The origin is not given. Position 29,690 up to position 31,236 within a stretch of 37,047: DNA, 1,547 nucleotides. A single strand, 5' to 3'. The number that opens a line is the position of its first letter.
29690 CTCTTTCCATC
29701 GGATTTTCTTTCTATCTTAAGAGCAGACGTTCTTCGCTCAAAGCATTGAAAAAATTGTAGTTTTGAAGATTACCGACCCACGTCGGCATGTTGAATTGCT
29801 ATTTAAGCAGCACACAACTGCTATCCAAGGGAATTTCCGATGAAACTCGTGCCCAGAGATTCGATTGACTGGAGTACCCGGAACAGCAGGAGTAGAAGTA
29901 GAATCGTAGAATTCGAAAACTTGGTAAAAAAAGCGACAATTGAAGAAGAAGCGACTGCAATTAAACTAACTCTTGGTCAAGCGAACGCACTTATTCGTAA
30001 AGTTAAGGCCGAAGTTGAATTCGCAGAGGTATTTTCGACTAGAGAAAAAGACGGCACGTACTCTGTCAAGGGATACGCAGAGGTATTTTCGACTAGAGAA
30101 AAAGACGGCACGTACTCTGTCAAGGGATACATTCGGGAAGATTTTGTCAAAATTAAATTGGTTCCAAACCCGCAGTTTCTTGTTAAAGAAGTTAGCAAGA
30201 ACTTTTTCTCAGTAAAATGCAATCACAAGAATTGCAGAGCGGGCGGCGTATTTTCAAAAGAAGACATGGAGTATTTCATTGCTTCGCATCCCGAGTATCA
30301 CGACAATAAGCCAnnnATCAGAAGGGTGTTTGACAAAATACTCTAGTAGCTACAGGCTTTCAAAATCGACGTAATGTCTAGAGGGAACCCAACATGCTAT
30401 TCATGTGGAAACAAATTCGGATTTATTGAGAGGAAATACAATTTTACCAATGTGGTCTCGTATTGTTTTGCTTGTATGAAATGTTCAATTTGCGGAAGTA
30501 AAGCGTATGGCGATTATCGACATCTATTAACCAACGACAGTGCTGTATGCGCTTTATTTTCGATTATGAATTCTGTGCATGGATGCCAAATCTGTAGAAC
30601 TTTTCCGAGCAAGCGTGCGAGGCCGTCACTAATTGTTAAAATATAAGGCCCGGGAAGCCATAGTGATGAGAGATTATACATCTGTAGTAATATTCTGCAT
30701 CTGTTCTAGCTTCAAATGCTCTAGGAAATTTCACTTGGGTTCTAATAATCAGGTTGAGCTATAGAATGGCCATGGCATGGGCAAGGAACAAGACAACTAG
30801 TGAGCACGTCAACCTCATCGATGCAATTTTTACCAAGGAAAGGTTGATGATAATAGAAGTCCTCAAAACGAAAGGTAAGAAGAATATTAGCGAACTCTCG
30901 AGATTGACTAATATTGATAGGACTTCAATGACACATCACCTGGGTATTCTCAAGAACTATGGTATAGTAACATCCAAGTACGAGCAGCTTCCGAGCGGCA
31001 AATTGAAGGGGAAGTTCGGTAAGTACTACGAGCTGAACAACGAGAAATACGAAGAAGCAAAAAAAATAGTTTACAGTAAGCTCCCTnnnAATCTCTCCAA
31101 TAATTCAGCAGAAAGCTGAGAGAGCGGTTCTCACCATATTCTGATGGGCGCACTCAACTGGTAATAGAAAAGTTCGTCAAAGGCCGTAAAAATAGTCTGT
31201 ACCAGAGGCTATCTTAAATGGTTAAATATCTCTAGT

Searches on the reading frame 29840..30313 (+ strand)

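Call 3: search_protein_families(library=pfam, proteins=[window:29840-30313:+], max_evalue=1)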
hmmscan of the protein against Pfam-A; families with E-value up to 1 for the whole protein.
window:29840-30313:+ (158 aa): 2 families
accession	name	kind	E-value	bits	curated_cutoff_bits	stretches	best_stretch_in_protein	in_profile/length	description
PF05430.17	Methyltransf_30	-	0.11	12.9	22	1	30-101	22-98/124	S-adenosyl-L-methionine-dependent methyltransferase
PF07532.17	Big_4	-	0.29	11.1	22.1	0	69-81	45-57/59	Bacterial Ig-like domain (group 4)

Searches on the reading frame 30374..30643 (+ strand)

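Call 3: search_protein_families(library=pfam, proteins=[window:30374-30643:+], max_evalue=1)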
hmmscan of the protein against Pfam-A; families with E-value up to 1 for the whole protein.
window:30374-30643:+ (90 aa): 3 families
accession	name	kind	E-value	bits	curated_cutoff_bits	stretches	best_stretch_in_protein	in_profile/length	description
PF03953.22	Tubulin_C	-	0.042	14.4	26.6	1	23-64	77-123/126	Tubulin C-terminal domain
PF13248.11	Zn_ribbon_3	-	0.3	11.1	27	1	2-15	13-26/26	zinc-ribbon domain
PF13894.12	zf-C2H2_4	-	0.34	12.2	27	0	36-52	2-17/24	C2H2-type zinc finger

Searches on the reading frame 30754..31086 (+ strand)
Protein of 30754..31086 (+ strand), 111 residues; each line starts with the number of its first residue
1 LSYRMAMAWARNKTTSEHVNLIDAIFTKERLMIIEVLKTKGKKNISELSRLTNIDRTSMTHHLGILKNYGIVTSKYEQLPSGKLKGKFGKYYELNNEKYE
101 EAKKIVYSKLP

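Call 3: search_protein_families(library=pfam, proteins=[window:30754-31086:+], max_evalue=1)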
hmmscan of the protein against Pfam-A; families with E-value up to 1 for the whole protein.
window:30754-31086:+ (111 aa): 13 families
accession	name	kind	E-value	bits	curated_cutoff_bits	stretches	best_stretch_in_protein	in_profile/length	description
PF25212.1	HVO_A0114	-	3.9e-07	30.2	27.6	1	16-75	10-69/84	HVO_A0114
PF01022.26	HTH_5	-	4e-07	30.3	22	1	28-74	2-47/47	Bacterial regulatory protein, arsR family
PF12840.13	HTH_20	-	2.4e-05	24.6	27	1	29-74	5-50/51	Helix-turn-helix domain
PF13412.12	HTH_24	-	0.0016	18.4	21.9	1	31-73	6-48/48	Winged helix-turn-helix DNA-binding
PF09339.16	HTH_IclR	-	0.0067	16.6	22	1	31-73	6-49/52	IclR helix-turn-helix domain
PF01047.28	MarR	-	0.015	15.6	24.6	1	27-73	2-48/59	MarR family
PF04182.18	B-block_TFIIIC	-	0.023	15.2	22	1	44-75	20-51/73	B-block binding subunit of TFIIIC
PF14394.12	DUF4423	-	0.025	14.8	30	1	25-75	18-69/165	Domain of unknown function (DUF4423)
PF07410.16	Phage_Gp111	-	0.029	15.4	27.1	1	5-55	29-78/117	Streptococcus thermophilus bacteriophage Gp111 protein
PF01978.25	TrmB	-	0.046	14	25.6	1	39-78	19-58/68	Sugar-specific transcriptional regulator TrmB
PF02002.24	TFIIE_alpha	-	0.047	14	22.9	1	21-100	6-82/105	TFIIE alpha subunit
PF13463.12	HTH_27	-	0.066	13.9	22.2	1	28-75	3-52/68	Winged helix DNA-binding domain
PF08221.17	HTH_9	-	0.066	13.8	23.4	1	32-73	17-58/62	RNA polymerase III subunit RPC82 helix-turn-helix domain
